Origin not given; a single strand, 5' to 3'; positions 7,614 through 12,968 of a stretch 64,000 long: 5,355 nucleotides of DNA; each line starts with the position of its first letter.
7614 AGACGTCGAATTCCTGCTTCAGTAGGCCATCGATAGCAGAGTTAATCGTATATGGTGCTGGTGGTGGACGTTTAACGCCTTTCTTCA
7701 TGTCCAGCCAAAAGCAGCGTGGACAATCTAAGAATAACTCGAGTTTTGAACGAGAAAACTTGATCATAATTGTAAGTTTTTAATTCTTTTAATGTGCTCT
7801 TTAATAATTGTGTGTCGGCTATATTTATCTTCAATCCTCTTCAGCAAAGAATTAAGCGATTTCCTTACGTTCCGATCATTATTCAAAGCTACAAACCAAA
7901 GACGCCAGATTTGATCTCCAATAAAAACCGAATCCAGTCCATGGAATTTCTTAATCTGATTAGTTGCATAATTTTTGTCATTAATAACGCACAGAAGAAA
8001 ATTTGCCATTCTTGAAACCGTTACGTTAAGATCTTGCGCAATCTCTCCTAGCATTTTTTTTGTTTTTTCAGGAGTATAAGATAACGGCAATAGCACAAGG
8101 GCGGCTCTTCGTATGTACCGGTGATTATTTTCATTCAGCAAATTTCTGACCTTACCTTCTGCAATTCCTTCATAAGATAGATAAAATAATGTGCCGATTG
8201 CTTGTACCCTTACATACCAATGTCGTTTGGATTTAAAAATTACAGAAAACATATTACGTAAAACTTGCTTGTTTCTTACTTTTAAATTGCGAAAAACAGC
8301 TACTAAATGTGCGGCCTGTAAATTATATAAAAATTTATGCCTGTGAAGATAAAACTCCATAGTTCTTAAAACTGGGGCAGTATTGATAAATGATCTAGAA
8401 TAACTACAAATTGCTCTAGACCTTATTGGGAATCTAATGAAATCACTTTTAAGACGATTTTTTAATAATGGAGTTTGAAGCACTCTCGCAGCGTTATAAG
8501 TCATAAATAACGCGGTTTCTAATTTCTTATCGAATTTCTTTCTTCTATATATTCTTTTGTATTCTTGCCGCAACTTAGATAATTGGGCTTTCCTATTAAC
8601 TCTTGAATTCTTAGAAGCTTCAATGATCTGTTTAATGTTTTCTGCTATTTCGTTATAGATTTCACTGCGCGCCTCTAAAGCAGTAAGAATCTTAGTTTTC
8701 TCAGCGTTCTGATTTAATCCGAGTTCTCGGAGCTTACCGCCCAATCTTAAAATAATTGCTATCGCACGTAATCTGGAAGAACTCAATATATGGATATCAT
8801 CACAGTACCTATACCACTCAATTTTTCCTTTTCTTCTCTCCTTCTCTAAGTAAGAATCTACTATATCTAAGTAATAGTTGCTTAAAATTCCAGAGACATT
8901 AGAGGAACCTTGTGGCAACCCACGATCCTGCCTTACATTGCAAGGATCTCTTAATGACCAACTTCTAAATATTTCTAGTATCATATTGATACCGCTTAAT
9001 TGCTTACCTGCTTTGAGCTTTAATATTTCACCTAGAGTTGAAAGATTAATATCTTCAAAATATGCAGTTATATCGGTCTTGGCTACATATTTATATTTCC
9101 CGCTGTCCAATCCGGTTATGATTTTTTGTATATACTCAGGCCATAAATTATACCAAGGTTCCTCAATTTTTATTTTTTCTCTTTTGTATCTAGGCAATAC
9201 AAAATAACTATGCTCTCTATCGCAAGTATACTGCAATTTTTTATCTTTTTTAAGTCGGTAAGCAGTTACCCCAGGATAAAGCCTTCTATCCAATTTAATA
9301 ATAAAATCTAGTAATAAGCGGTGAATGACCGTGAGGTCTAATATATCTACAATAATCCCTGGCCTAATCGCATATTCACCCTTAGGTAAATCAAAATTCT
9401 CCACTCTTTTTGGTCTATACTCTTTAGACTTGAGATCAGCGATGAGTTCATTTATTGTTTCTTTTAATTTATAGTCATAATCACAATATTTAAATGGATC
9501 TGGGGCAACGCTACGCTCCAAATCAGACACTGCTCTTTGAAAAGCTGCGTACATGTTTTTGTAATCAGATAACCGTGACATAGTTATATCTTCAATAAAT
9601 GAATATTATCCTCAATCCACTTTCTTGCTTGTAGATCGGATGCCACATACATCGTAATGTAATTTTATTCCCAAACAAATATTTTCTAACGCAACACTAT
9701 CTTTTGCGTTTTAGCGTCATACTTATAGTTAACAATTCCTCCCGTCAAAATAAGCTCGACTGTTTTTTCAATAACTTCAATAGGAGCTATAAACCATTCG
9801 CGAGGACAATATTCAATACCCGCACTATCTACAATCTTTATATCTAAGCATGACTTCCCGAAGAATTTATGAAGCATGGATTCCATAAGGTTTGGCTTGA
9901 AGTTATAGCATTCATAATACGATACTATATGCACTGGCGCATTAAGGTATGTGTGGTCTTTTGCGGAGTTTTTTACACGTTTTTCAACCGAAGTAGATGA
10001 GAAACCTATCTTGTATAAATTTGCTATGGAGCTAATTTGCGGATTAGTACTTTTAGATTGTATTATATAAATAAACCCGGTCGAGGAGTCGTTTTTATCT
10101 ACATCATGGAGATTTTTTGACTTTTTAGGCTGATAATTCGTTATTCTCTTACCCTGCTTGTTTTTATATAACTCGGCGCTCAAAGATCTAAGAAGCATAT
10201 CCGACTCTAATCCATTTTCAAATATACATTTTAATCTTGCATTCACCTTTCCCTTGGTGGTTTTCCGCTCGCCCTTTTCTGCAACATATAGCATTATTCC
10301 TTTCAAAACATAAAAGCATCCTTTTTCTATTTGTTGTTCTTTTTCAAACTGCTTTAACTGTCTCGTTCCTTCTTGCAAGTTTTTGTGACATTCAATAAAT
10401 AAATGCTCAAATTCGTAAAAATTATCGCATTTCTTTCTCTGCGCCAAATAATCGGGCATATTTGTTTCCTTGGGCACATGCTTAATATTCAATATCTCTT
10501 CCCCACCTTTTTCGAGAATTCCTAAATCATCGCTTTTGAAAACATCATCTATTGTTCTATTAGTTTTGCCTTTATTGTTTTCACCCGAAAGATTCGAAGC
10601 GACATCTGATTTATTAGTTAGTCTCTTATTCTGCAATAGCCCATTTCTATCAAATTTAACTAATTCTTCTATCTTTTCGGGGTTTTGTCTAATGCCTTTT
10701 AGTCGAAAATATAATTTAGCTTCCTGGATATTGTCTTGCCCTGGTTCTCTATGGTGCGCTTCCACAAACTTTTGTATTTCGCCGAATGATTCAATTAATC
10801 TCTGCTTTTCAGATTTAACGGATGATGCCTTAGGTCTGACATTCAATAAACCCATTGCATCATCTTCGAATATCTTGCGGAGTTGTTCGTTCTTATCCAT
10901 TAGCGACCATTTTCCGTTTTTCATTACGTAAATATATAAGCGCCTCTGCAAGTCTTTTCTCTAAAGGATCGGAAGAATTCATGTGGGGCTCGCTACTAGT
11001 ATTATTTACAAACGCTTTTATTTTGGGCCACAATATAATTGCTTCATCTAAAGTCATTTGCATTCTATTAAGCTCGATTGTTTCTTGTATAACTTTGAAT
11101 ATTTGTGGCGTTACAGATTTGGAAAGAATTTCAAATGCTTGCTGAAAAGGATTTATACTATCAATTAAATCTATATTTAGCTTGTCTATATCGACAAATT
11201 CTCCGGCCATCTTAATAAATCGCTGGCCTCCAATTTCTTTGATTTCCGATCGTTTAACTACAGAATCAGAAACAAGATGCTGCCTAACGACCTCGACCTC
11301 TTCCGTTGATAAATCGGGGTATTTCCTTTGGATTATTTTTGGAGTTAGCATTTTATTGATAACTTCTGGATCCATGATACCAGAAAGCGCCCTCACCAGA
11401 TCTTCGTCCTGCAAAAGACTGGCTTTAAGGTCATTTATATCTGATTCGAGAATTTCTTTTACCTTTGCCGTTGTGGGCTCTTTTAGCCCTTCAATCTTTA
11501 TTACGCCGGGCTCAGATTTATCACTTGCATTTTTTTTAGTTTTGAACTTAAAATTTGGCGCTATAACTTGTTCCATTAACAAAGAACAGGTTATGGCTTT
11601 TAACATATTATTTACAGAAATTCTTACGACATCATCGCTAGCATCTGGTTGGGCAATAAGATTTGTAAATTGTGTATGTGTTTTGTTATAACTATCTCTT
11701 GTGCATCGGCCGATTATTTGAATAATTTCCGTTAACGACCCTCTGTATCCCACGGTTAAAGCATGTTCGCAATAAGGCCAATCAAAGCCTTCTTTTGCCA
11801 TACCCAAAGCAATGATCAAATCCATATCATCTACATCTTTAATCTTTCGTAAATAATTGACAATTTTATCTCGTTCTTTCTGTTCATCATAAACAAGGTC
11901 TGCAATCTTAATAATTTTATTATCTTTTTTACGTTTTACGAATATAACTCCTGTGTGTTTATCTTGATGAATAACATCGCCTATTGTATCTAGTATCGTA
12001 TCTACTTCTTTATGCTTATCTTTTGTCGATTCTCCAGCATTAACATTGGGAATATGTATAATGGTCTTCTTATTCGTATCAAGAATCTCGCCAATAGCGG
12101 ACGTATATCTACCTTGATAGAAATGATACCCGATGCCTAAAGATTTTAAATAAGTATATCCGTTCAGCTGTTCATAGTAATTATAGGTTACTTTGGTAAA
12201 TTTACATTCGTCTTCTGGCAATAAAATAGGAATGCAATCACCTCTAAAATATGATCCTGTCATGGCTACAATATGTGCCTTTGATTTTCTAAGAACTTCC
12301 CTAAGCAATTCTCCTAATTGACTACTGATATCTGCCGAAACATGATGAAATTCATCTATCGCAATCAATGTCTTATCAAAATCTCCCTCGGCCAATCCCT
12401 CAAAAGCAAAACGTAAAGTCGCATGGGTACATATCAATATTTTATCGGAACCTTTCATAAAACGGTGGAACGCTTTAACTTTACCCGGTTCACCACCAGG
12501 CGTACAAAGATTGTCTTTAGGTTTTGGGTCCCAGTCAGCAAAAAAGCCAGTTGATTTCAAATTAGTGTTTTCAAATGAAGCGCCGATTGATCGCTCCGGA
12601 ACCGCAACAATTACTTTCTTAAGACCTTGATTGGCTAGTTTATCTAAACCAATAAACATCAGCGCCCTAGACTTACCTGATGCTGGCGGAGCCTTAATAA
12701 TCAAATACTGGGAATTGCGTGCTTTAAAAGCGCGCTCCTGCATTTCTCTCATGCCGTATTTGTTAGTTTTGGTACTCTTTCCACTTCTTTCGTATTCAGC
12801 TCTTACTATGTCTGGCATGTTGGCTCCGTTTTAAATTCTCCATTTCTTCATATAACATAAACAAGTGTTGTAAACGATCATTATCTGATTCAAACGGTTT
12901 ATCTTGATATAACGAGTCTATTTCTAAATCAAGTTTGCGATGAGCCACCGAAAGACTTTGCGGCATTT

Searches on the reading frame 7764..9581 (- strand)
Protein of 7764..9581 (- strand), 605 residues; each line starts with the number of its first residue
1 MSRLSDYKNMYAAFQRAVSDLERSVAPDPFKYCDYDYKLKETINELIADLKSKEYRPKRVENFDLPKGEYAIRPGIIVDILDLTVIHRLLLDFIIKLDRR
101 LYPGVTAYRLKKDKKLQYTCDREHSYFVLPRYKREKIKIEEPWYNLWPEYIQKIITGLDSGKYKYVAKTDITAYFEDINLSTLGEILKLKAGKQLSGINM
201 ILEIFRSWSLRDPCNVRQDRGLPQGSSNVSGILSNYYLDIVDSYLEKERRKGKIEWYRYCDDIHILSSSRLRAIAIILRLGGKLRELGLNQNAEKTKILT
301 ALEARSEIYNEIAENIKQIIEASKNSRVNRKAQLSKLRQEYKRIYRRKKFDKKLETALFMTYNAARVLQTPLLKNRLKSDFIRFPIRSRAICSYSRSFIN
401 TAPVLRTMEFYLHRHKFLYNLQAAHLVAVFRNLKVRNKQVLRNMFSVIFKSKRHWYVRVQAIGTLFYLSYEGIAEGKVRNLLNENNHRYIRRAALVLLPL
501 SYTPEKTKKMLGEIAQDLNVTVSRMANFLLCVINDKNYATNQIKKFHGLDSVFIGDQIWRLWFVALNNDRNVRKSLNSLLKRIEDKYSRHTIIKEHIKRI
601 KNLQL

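Call 6: search_protein_families(library=pfam, proteins=[window:7764-9581:-], max_evalue=0.01)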
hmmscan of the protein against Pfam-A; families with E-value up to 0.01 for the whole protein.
window:7764-9581:- (605 aa): 1 family
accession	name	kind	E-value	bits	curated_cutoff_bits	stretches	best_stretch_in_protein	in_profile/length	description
PF00078.32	RVT_1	-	9.9e-14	52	29.6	1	159-300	63-193/205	Reverse transcriptase (RNA-dependent DNA polymerase)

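Call 8: search_protein_families(library=padloc, proteins=[window:7764-9581:-], max_evalue=0.01)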
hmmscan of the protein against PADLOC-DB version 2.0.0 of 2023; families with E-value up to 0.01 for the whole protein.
window:7764-9581:- (605 aa): 57 families (the best 25 are shown)
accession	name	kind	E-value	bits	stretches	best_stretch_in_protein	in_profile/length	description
PDLC03759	RT_UG21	-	1.7e-77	259.3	1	6-523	3-489/503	DRT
PDLC03756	RT_UG19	-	1.6e-52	177.4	2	139-553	123-510/562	DRT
PDLC03749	RT_UG13a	-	1.8e-38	130.9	1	16-544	28-535/589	DRT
PDLC03761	RT_UG23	-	3.7e-36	122.7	1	9-511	6-466/489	DRT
PDLC03750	RT_UG13b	-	5.9e-33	112.6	1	34-369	28-349/430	DRT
PDLC03785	RT_UG9_large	-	3.9e-32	109.4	1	9-351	244-542/772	DRT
PDLC03771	RT_UG32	-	1.3e-31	107.9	1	18-504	42-480/521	DRT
PDLC03772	RT_UG33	-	5.2e-29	99.5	1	28-346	26-300/490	DRT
PDLC03758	RT_UG20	-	6.4e-27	92.8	1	19-494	23-478/511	DRT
PDLC03773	RT_UG34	-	9.2e-25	85.5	1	3-353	9-341/512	DRT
PDLC03786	RT_UG9_small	-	1.9e-24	84.4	1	20-527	22-514/541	DRT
PDLC03783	Drt8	-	2.5e-23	81.2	1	13-496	6-429/493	DRT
PDLC03760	RT_UG22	-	4.3e-23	80.1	1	153-487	115-442/476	DRT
PDLC01136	RT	-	2.7e-22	77.5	2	159-301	124-247/263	RT (reverse transcriptase)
PDLC03754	RT_UG17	-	1.3e-18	65.1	1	148-344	112-299/429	DRT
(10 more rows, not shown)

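Call 9: search_protein_families(library=phrogs, proteins=[window:7764-9581:-], max_evalue=0.001)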
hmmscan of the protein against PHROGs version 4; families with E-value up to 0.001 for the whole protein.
window:7764-9581:- (605 aa): 3 families
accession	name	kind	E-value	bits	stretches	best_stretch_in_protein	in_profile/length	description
phrog_1423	-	DNA, RNA and nucleotide metabolism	7.9e-20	71.6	1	161-300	226-361/1040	Reverse transcriptase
phrog_2825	-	DNA, RNA and nucleotide metabolism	3.9e-08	33.8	1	164-300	110-237/336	polymerase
phrog_31300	-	unknown function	0.00014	21.9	1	159-310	11-161/490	-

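Call 10: find_related_loci(query=window:7764-9581:-, collection=viral_contigs, flank=6000)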
Query window:7764-9581:- (605 aa) in viral_contigs; peptide patterns used: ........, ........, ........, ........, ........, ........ (x = any residue, [..] = any of these).
15 stretches matched a pattern, but none encodes a relative of the query by tblastn (E <= 1e-3).

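Call 14: find_homologous_proteins(query=window:7764-9581:-, max_evalue=1e-10)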
Query window:7764-9581:- (605 aa): 42 proteins with E <= 1e-10 among 8000 candidates.
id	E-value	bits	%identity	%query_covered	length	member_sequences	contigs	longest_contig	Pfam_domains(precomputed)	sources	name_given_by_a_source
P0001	0.0e+0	1348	100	100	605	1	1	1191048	PF00078.33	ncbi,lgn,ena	-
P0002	0.0e+0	1227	89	100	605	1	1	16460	PF00078.33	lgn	-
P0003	0.0e+0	1054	77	100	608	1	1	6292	PF00078.33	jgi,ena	-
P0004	1.3e-249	848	63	99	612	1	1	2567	PF00078.33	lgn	-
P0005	6.2e-239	813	60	99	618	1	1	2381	PF00078.33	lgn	-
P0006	2.3e-234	798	60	99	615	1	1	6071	PF00078.33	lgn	-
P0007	4.4e-232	790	60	99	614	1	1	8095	PF00078.33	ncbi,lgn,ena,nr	ncbi:MAG: RNA-directed DNA polymerase [Candidatus Helarchaeota archaeon]|nr:RNA-directed DNA polymer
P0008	4.8e-227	773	58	99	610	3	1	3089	PF00078.33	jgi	jgi:hypothetical protein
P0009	4.2e-223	760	56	99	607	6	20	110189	PF00078.33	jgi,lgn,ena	jgi:hypothetical protein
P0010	1.4e-222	759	57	99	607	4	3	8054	PF00078.33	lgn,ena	-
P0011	3.6e-218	744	57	98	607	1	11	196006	PF00078.33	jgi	jgi:hypothetical protein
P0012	2.5e-214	731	55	99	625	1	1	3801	PF00078.33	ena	-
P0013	1.4e-208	712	54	100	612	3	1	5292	PF00078.33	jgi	-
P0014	1.6e-205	702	53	99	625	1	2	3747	PF00078.33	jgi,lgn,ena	-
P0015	3.6e-205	701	53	99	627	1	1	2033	PF00078.33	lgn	-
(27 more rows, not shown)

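Call 15: find_encoding_contigs(protein=P0002, flank=6000, max_places=3)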
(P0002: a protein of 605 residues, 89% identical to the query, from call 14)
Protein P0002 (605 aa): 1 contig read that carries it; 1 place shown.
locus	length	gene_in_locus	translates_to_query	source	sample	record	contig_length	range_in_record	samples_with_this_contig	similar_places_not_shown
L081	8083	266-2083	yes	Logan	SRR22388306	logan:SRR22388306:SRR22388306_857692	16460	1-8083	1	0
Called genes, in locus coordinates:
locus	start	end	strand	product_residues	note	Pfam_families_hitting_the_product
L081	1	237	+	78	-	?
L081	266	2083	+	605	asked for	PF00078:RVT_1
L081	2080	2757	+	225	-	PF12705:PDDEXK_1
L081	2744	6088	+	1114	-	PF01396:Zn_ribbon_Top1 (weak), PF13086:AAA_11, PF13245:AAA_19 (weak), PF13604:AAA_30 (weak), PF09848:SLFN-g3_helicase (weak), PF13086:AAA_11, PF13087:AAA_12, PF18741:MTES_1575, +2 more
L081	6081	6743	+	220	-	-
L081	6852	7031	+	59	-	-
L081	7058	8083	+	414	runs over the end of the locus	PF02195:ParB_N, PF01555:N6_N4_Mtase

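Call 16: find_encoding_contigs(protein=P0003, flank=6000, max_places=3)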
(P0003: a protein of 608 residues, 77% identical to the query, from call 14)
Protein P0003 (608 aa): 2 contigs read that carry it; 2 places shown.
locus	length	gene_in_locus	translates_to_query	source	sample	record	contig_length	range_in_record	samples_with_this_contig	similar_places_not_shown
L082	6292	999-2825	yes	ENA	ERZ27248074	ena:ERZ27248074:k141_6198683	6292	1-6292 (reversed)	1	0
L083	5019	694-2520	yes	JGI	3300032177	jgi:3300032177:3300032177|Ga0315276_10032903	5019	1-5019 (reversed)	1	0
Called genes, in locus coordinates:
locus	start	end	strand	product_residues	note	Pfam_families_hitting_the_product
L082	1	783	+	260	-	?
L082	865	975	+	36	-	-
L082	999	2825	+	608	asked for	PF00078:RVT_1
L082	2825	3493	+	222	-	PF12705:PDDEXK_1 (weak)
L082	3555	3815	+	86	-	PF13560:HTH_31 (faint), PF01381:HTH_3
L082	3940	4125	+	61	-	-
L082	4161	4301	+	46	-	-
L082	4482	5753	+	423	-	PF01555:N6_N4_Mtase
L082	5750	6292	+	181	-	?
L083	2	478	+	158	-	?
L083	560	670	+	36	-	-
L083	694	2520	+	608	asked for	PF00078:RVT_1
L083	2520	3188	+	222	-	PF12705:PDDEXK_1 (weak)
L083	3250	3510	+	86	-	PF13560:HTH_31 (faint), PF01381:HTH_3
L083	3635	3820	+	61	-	-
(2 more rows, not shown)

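Call 17: find_encoding_contigs(protein=P0009, flank=6000, max_places=4)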
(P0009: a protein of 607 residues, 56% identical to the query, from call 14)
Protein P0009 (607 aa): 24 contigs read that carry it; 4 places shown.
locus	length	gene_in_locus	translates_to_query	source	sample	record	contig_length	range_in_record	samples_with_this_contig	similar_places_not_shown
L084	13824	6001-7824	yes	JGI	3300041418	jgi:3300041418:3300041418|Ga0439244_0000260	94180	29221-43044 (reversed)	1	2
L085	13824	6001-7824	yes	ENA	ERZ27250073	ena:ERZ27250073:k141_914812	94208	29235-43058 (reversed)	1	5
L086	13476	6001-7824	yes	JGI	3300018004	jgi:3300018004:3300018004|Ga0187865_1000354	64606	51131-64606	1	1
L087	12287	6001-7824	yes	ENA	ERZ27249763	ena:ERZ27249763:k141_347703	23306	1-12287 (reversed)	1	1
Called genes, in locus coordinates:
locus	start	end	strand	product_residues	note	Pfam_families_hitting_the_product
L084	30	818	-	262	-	PF01381:HTH_3, PF12844:HTH_19, PF13443:HTH_26 (weak), PF13560:HTH_31, PF13274:SocA_Panacea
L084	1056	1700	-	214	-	PF01909:NTP_transf_2, PF18765:Polbeta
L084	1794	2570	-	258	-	PF12705:PDDEXK_1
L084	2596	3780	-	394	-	PF13173:AAA_14, PF13635:DUF4143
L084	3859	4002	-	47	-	PF12705:PDDEXK_1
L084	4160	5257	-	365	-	-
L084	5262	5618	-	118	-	PF12643:MazG-like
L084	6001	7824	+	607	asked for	PF00078:RVT_1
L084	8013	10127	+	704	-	PF14508:GH97_N, PF10566:Glyco_hydro_97, PF14509:GH97_C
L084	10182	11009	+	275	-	PF01841:Transglut_core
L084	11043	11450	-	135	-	PF01850:PIN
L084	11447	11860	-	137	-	PF01402:RHH_1 (weak)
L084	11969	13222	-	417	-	PF00248:Aldo_ket_red, PF13534:Fer4_17 (weak)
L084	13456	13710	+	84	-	-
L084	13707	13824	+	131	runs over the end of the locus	PF01850:PIN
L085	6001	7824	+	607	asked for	PF00078:RVT_1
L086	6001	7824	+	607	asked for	PF00078:RVT_1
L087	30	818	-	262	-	PF01381:HTH_3, PF12844:HTH_19, PF13443:HTH_26 (weak), PF13560:HTH_31, PF13274:SocA_Panacea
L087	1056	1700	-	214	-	PF01909:NTP_transf_2, PF18765:Polbeta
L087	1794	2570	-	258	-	PF12705:PDDEXK_1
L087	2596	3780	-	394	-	PF13173:AAA_14, PF13635:DUF4143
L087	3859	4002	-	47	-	PF12705:PDDEXK_1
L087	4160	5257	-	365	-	-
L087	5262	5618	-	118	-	PF12643:MazG-like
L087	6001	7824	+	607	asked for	PF00078:RVT_1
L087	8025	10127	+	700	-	PF14508:GH97_N, PF10566:Glyco_hydro_97, PF14509:GH97_C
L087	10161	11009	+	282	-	PF01841:Transglut_core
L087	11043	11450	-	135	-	PF01850:PIN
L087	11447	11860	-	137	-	PF01402:RHH_1 (weak)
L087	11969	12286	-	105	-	?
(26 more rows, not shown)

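Call 28: list_cluster_members(proteins=[window:7764-9581:-, window:22997-23710:-, window:5498-6781:-, window:3162-4844:-, window:7102-7767:-, window:4816-5595:-])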
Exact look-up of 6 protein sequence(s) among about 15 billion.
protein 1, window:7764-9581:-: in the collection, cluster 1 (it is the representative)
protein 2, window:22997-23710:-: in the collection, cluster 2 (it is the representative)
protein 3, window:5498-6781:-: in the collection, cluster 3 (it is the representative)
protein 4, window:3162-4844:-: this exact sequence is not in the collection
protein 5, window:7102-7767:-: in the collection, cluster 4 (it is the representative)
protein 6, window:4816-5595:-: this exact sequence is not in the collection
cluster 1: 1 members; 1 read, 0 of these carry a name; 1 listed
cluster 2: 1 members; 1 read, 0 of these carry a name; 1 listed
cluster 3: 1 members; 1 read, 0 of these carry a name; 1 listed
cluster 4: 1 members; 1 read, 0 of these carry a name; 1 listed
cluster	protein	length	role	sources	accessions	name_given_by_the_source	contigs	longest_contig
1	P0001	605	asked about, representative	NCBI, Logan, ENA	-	-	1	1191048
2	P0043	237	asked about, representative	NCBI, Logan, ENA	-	-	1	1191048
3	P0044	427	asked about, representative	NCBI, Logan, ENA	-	-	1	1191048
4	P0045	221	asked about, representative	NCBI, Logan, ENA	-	-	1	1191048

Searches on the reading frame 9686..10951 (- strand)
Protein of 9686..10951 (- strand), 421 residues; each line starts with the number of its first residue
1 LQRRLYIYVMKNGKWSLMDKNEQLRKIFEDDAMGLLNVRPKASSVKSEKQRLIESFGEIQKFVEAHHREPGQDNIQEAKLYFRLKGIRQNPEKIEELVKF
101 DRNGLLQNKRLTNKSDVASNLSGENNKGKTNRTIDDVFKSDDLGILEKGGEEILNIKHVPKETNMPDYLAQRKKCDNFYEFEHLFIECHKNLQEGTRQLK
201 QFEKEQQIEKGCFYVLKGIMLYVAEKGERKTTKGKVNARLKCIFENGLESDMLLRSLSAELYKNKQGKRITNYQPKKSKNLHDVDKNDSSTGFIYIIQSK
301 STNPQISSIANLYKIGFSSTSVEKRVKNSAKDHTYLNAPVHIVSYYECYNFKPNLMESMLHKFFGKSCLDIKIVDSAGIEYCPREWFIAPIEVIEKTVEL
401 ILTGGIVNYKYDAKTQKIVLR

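Call 6: search_protein_families(library=pfam, proteins=[window:9686-10951:-], max_evalue=0.01)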
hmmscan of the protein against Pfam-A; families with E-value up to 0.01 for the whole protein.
window:9686-10951:- (421 aa): 2 families
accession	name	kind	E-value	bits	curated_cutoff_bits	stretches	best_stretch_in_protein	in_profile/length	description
PF13455.12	MUG113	-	1.3e-10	42.2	22.3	1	313-400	1-72/73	Meiotically up-regulated gene 113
PF10544.15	T5orf172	-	3.3e-09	37.6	20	1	292-401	1-100/101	T5orf172 domain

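Call 8: search_protein_families(library=padloc, proteins=[window:9686-10951:-], max_evalue=0.01)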
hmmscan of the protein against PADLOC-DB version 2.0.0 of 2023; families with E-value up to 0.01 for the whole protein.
window:9686-10951:- (421 aa): 2 families
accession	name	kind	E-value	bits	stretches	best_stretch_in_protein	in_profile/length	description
PDLC05043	PDC-S57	-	0.00014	19.5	1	290-388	3-89/221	-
PDLC05041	PDC-S57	-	0.0033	15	1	291-366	5-69/212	-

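Call 9: search_protein_families(library=phrogs, proteins=[window:9686-10951:-], max_evalue=0.001)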
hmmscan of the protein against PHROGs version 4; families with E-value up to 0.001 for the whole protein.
window:9686-10951:- (421 aa): 0 families

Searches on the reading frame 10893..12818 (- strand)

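Call 6: search_protein_families(library=pfam, proteins=[window:10893-12818:-], max_evalue=0.01)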
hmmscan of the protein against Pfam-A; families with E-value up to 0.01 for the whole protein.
window:10893-12818:- (641 aa): 4 families
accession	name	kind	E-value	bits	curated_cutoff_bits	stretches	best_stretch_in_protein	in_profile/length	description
PF00270.35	DEAD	-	1.3e-07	32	26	1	25-188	2-158/167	DEAD/DEAH box helicase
PF00271.37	Helicase_C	-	1.2e-06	29.2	23.5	1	284-374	12-108/110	Helicase conserved C-terminal domain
PF04851.21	ResIII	-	4.1e-06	27.2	22.5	1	23-189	4-161/164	Type III restriction enzyme, res subunit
PF13245.12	AAA_19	-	0.00065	20.3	25.1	0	27-176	1-115/134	AAA domain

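Call 8: search_protein_families(library=padloc, proteins=[window:10893-12818:-], max_evalue=0.01)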
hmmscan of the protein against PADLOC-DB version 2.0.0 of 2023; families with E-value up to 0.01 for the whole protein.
window:10893-12818:- (641 aa): 6 families
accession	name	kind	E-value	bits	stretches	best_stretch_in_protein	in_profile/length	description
PDLC02707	PbeA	-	8.5e-08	29.2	1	294-399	539-641/672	PbeA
PDLC02706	PbeA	-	3.9e-05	20.4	1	250-400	548-684/722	PbeA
PDLC01252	Cas3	-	0.00019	19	1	39-189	2-152/324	CAS-I; effector_G3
PDLC02704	PbeA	-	0.00028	17.5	1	312-400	572-656/682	PbeA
PDLC02705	PbeA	-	0.00069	15.9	1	325-396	571-641/691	PbeA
PDLC00938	Cas3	-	0.00081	16.7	0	39-79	2-42/358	CRISPR-associated helicase Cas3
